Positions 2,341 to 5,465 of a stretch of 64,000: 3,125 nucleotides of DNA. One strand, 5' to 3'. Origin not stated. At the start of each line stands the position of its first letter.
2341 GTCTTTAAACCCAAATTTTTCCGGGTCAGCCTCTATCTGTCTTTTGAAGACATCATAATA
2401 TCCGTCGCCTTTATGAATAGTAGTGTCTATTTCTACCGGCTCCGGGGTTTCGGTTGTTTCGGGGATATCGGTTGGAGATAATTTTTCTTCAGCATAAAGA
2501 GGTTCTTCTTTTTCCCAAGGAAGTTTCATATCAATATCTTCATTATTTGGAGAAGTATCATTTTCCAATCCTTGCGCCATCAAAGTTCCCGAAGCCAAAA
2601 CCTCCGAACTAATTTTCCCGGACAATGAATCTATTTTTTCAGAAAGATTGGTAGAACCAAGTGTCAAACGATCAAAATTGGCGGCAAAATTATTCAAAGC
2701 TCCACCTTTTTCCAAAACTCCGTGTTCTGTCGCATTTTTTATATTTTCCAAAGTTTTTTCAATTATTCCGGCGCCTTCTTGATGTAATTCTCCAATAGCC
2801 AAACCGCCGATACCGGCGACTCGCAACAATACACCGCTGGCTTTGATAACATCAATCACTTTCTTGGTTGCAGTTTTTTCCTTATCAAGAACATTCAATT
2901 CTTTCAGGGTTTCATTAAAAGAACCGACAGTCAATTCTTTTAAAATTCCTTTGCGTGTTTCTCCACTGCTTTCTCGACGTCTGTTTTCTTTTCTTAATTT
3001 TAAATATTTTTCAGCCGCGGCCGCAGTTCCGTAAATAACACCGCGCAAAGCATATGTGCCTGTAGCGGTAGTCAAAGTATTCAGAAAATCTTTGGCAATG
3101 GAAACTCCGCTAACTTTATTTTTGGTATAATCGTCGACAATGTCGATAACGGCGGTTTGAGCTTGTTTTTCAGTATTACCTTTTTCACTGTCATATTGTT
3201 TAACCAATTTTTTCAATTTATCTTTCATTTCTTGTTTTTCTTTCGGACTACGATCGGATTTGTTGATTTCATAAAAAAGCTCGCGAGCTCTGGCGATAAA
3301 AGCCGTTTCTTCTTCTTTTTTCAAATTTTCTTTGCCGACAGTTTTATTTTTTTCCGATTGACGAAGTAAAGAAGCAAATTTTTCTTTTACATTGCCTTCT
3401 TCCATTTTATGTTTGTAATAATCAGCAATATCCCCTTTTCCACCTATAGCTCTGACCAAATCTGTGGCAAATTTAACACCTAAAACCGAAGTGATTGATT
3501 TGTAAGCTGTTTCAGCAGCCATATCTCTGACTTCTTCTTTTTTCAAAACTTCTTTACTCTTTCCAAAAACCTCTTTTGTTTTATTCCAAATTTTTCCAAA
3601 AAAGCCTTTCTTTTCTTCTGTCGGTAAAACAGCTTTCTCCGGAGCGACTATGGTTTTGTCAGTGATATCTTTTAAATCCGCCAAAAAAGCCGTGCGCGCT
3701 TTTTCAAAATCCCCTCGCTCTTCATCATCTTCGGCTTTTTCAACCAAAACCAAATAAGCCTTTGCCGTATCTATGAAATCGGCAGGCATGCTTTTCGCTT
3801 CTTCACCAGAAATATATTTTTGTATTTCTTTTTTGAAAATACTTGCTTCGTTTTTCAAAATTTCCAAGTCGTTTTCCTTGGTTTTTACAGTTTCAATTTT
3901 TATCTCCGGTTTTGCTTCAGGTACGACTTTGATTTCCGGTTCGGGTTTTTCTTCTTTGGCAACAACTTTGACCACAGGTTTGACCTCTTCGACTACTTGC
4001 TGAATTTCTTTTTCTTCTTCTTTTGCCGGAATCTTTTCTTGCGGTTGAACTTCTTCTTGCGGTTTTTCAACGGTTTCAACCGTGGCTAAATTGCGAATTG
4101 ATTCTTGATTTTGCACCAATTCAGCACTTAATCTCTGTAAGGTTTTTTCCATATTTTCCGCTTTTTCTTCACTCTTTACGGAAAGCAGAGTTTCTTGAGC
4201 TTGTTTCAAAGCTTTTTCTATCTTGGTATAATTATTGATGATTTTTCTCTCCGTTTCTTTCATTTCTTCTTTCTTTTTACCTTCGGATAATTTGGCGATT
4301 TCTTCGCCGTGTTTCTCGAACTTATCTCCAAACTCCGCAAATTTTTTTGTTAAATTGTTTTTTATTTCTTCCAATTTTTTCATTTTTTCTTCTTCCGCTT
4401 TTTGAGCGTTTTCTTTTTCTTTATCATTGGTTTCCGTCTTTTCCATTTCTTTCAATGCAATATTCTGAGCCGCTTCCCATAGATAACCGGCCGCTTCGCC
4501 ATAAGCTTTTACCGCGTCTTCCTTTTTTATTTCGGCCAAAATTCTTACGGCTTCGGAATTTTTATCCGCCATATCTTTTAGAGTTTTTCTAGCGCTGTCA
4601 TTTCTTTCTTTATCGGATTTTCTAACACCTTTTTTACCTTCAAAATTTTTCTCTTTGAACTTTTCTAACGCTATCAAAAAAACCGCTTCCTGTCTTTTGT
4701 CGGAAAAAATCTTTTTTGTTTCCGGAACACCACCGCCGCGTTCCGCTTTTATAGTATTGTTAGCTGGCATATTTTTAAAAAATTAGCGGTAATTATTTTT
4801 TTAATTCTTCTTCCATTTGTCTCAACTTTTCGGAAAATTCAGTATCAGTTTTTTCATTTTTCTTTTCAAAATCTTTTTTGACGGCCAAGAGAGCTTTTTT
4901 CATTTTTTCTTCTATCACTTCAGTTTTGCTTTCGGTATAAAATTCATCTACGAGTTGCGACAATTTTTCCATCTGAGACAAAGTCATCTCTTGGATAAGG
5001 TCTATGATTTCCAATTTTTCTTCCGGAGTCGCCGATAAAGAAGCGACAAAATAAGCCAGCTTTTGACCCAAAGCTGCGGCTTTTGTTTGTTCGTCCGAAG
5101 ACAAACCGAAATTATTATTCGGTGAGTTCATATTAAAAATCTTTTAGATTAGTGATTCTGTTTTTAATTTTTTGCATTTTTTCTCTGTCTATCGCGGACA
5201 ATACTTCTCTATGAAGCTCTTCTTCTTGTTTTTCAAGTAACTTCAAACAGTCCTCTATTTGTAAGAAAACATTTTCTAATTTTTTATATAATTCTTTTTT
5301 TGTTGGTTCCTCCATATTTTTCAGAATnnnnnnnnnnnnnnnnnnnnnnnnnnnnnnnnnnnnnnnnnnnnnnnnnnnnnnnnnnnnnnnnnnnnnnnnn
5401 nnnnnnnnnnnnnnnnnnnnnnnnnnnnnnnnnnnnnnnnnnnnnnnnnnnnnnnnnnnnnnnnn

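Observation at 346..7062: Five-gene same-strand array: PDZ protein, Wzz/PCP-like, two micro-proteins, 1474-aa coiled-coil giant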

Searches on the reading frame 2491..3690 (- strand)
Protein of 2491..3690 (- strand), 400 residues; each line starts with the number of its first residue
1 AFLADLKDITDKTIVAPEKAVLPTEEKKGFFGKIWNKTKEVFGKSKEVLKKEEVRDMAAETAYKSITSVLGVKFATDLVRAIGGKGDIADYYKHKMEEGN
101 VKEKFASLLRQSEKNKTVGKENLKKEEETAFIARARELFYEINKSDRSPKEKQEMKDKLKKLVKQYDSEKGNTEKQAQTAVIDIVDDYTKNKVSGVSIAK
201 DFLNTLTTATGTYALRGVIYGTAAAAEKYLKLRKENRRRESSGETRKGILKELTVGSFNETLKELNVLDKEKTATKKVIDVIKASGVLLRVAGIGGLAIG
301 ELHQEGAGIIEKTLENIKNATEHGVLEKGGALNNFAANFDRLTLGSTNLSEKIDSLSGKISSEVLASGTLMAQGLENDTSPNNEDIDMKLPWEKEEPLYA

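Call 20: find_homologous_proteins(query=window:2491-3690:-, max_evalue=0.001)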
Query window:2491-3690:- (400 aa): 1 proteins with E <= 0.001 among 8000 candidates.
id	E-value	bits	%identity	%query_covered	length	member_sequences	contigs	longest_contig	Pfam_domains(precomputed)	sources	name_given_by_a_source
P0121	1.8e-84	302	55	72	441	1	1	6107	-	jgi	-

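Call 33: search_protein_representatives(protein=window:2491-3690:-)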
Query: 400 residues. Proteins with E-value up to 0.001 (for the whole library): 200; up to 1e-10: 119; up to 1e-30: 4. The best 150 are listed.
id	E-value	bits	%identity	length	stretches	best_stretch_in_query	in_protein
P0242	1.4e-247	837.0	100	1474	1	1-400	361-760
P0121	5.7e-85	302.1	55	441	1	23-322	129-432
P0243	2.9e-47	178.1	39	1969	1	10-343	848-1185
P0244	6.1e-32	127.7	33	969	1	17-303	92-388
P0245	1.9e-29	119.5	37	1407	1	16-368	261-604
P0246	3.0e-29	118.8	35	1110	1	24-345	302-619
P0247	7.2e-29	117.6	32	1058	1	23-359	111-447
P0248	4.1e-27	111.8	44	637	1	2-184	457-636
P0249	4.1e-26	108.5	34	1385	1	22-316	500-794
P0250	4.6e-26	108.3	37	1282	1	13-318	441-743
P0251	1.2e-25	107.0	36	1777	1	18-344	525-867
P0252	1.8e-25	106.4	33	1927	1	39-316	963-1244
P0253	3.1e-25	105.6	35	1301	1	27-363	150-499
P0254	3.6e-25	105.4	31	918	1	17-342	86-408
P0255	1.2e-24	103.6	32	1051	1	5-342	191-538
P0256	2.8e-24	102.5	32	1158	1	27-343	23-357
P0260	3.0e-23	99.1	31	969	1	26-342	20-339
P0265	4.1e-22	95.3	34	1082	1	31-340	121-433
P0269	2.6e-21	92.7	31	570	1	30-342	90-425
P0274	3.8e-20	88.9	32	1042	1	39-344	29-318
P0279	5.7e-19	85.0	34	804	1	51-342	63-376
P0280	6.3e-19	84.9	31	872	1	21-298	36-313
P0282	1.8e-18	83.4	31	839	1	44-349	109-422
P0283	2.0e-18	83.2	29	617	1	16-384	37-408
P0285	2.4e-18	83.0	33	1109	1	35-343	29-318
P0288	1.9e-17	80.0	32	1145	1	49-371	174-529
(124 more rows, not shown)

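Call 37: search_protein_families(library=pfam, proteins=[P0244, P0254, P0260, P0269, P0280, P0282, P0279, P0283, P0256, P0265], max_evalue=0.05)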
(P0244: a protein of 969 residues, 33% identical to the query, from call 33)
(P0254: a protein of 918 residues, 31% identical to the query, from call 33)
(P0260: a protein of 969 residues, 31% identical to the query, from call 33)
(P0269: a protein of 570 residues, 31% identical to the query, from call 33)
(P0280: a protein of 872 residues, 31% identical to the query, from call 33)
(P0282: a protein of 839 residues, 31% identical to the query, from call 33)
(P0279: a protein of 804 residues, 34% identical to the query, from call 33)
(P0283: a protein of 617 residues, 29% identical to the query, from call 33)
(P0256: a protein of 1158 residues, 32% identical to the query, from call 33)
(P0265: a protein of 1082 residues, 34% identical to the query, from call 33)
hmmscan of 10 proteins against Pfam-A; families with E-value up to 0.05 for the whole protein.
P0244 (969 aa): 1 family
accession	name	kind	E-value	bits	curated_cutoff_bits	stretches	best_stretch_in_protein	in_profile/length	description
PF07303.18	Occludin_ELL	-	0.033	15.4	31.2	0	21-121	3-97/101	Occludin homology domain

P0254 (918 aa): 0 families

P0260 (969 aa): 0 families

P0269 (570 aa): 1 family
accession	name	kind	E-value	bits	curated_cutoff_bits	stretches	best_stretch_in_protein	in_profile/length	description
PF06424.17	PRP1_N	-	0.02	15.8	22.4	1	150-215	62-126/144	PRP1 splicing factor, N-terminal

P0280 (872 aa): 0 families

P0282 (839 aa): 1 family
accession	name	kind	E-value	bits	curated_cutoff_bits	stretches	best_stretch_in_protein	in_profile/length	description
PF23582.1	WH_RGF3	-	0.045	14.3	27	0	229-272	20-63/105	RGF3 winged helix domain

P0279 (804 aa): 1 family
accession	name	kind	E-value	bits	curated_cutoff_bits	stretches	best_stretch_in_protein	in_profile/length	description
PF14069.11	SpoVIF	-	0.046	13.8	27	0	580-619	21-63/72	Stage VI sporulation protein F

P0283 (617 aa): 2 families
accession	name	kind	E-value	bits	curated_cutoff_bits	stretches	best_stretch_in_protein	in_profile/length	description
PF05377.16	FlaC_arch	-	0.023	15.5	27.8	0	350-376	28-54/55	Flagella accessory protein C (FlaC)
PF06393.16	BID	-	0.03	14.3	25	0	145-237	63-153/191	BH3 interacting domain (BID)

P0256 (1158 aa): 0 families

P0265 (1082 aa): 1 family
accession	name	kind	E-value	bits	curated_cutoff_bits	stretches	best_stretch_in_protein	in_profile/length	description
PF06798.17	PrkA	-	0.0088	16.2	25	0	231-283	163-211/255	PrkA serine protein kinase C-terminal domain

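Call 45: search_solved_structures(query=A3, max_evalue=1)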
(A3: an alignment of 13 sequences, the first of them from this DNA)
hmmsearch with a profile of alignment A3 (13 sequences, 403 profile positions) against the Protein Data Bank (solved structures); distinct sequences matched with E-value up to 1: 5.
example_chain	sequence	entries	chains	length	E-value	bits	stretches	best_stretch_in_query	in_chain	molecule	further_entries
5t5s_A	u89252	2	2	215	0.18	13.8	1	125-189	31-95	Alanine--tRNA ligase, cytoplasmic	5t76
8ucs_C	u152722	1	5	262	0.29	13.2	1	262-316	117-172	Motility protein A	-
6ysf_E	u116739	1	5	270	0.3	13.1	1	262-316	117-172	Chemotaxis MotA protein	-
3jcr_L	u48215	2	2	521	0.76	11.8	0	90-185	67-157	hPrp4 | U4/U6 small nuclear ribonucleoprotein Prp4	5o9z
6ah0_K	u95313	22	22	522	0.76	11.8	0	90-185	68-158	U4/U6 small nuclear ribonucleoprotein Prp4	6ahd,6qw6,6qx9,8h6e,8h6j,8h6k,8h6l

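Call 71: search_dna_similar(query=window:2491-3690:-, collection=phages, mode=protein, max_evalue=0.001, max_rows=10)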
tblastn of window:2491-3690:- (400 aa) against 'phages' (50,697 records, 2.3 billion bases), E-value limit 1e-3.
No match.

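Call 76: find_encoding_contigs(protein=P0256, flank=10000, max_places=2)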
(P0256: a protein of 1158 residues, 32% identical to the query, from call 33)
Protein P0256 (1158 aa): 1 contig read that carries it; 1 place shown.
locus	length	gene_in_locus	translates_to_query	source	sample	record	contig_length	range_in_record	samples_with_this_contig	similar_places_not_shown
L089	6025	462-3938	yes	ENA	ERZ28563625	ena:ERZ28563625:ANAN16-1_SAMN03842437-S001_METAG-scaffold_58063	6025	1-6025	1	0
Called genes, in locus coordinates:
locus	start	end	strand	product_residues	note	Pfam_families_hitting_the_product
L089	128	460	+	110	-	-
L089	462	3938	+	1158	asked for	-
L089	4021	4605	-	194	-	-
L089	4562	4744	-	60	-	-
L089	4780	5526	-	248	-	-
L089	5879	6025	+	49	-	?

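Call 77: find_encoding_contigs(protein=P0274, flank=10000, max_places=2)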
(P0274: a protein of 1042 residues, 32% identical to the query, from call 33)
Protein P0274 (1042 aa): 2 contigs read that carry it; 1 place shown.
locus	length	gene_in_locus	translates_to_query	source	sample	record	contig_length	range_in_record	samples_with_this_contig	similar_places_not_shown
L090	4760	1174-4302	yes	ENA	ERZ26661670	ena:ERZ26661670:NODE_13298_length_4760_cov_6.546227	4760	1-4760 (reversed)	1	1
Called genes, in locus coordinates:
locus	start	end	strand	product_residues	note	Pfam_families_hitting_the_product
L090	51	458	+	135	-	PF05168:HEPN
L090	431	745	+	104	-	PF01909:NTP_transf_2, PF18765:Polbeta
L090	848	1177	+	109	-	-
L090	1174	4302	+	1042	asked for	-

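Call 80: find_encoding_contigs(protein=P0285, flank=10000, max_places=2)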
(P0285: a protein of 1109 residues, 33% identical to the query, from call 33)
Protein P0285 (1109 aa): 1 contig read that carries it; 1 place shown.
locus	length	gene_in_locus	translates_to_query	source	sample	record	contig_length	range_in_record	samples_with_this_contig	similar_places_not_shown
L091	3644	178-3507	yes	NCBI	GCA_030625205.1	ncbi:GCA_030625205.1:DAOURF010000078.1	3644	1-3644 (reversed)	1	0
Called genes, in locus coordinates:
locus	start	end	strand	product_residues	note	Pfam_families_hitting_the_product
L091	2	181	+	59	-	?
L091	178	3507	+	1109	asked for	-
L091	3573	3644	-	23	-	?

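Call 81: find_encoding_contigs(protein=P0288, flank=10000, max_places=2)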
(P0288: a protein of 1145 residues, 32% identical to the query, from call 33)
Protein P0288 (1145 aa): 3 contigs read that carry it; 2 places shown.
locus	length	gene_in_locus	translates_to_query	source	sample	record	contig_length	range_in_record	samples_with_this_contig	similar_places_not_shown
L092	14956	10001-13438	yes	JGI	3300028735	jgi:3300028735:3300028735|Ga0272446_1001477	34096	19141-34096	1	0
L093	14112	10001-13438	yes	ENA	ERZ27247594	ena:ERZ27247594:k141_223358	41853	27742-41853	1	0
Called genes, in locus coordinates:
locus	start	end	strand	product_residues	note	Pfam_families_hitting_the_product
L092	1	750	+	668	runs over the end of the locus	PF22745:Nlig-Ia, PF01653:DNA_ligase_aden, PF03120:OB_DNA_ligase, PF03119:DNA_ligase_ZBD, PF14520:HHH_5 (weak), PF12826:HHH_2, PF00533:BRCT, PF12738:PTCB-BRCT (weak)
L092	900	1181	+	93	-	PF02686:GatC (weak)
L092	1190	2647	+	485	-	PF01425:Amidase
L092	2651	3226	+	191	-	PF09335:VTT_dom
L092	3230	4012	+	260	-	PF13462:Thioredoxin_4, PF01323:DSBA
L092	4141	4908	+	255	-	PF13098:Thioredoxin_2, PF13462:Thioredoxin_4, PF01323:DSBA, PF13192:Thioredoxin_3 (faint)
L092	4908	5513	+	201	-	PF13462:Thioredoxin_4, PF01323:DSBA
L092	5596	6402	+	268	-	PF01790:LGT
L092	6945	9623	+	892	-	-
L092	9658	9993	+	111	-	-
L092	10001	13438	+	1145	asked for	-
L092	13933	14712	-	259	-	PF04277:OAD_gamma (faint)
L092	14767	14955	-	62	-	?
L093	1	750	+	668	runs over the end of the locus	PF22745:Nlig-Ia, PF01653:DNA_ligase_aden, PF03120:OB_DNA_ligase, PF03119:DNA_ligase_ZBD, PF14520:HHH_5 (weak), PF12826:HHH_2, PF00533:BRCT, PF12738:PTCB-BRCT (weak)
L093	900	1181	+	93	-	PF02686:GatC (weak)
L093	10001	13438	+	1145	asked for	-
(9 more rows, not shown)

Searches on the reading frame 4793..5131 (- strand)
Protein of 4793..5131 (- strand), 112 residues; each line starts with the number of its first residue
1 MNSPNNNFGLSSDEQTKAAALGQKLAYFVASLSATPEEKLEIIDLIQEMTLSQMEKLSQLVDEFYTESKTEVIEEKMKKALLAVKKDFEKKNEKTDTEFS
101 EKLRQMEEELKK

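Call 3: search_protein_families(library=pfam, proteins=[window:4793-5131:-], max_evalue=1)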
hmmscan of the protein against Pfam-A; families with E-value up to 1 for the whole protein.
window:4793-5131:- (112 aa): 2 families
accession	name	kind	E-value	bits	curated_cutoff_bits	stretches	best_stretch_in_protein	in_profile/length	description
PF05833.16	NFACT_N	-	0.0028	16.9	31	1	46-109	270-333/456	NFACT N-terminal and middle domains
PF06854.16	Phage_Gp15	-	0.0034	17.8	23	1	38-98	24-83/170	Bacteriophage Gp15 protein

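Call 4: search_protein_families(library=ncbifam, proteins=[window:4793-5131:-], max_evalue=1)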
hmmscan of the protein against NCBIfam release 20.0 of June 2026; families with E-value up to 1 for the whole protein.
window:4793-5131:- (112 aa): 1 family
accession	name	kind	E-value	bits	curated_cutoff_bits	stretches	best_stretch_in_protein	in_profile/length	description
TIGR03015.1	pepcterm_ATPase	hypoth_equivalog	0.0059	16.1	324.5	1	5-67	92-152/269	XrtA/PEP-CTERM system-associated ATPase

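Call 11: search_protein_families(library=phrogs, proteins=[window:4793-5131:-], max_evalue=0.1)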
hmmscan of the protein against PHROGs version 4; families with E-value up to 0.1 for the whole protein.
window:4793-5131:- (112 aa): 2 families
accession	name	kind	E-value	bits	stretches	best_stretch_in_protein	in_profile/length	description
phrog_24549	-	unknown function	4e-05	24.7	1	55-94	19-56/57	-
phrog_2546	-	unknown function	0.1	13.8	0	34-95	56-117/180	-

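Call 86: search_protein_families(library=padloc, proteins=[window:4793-5131:-], max_evalue=0.01)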
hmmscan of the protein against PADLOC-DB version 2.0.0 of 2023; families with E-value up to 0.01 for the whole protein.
window:4793-5131:- (112 aa): 0 families

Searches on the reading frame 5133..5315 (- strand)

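Call 3: search_protein_families(library=pfam, proteins=[window:5133-5315:-], max_evalue=1)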
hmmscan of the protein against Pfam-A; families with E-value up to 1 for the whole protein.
window:5133-5315:- (60 aa): 5 families
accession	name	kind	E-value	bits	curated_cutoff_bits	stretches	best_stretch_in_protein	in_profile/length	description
PF19191.5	HEF_HK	-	0.047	14.6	24.1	1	3-28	34-59/67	HEF_HK domain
PF07889.17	DUF1664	-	0.054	14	34.6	1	5-58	60-114/124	Protein of unknown function (DUF1664)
PF15188.11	CCDC-167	-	0.089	13.5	27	1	11-56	4-49/84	Coiled-coil domain-containing protein 167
PF16184.11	Cadherin_3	-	0.11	12.9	25.5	1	19-55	4-41/106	Cadherin-like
PF10372.14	CdaS_N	-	0.13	12.8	27.2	1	2-33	7-38/69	Diadenylate cyclase CdaS, N-terminal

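Call 4: search_protein_families(library=ncbifam, proteins=[window:5133-5315:-], max_evalue=1)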
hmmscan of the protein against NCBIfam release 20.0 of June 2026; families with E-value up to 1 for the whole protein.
window:5133-5315:- (60 aa): 2 families
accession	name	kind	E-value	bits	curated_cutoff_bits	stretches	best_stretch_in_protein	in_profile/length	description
NF005609.0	PRK07360.1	equivalog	0.0098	14.7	426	1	6-55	9-58/374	7,8-didemethyl-8-hydroxy-5-deazariboflavin synthase subunit CofH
TIGR00383.1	corA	equivalog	0.035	13.5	200.75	1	9-56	138-185/320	magnesium/cobalt transporter CorA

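Call 11: search_protein_families(library=phrogs, proteins=[window:5133-5315:-], max_evalue=0.1)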
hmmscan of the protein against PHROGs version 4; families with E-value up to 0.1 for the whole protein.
window:5133-5315:- (60 aa): 1 family
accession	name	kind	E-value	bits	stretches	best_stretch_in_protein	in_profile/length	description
phrog_468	-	unknown function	0.035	15.4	1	18-57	41-79/113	-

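Call 86: search_protein_families(library=padloc, proteins=[window:5133-5315:-], max_evalue=0.01)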
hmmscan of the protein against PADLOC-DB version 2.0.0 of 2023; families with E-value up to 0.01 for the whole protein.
window:5133-5315:- (60 aa): 0 families
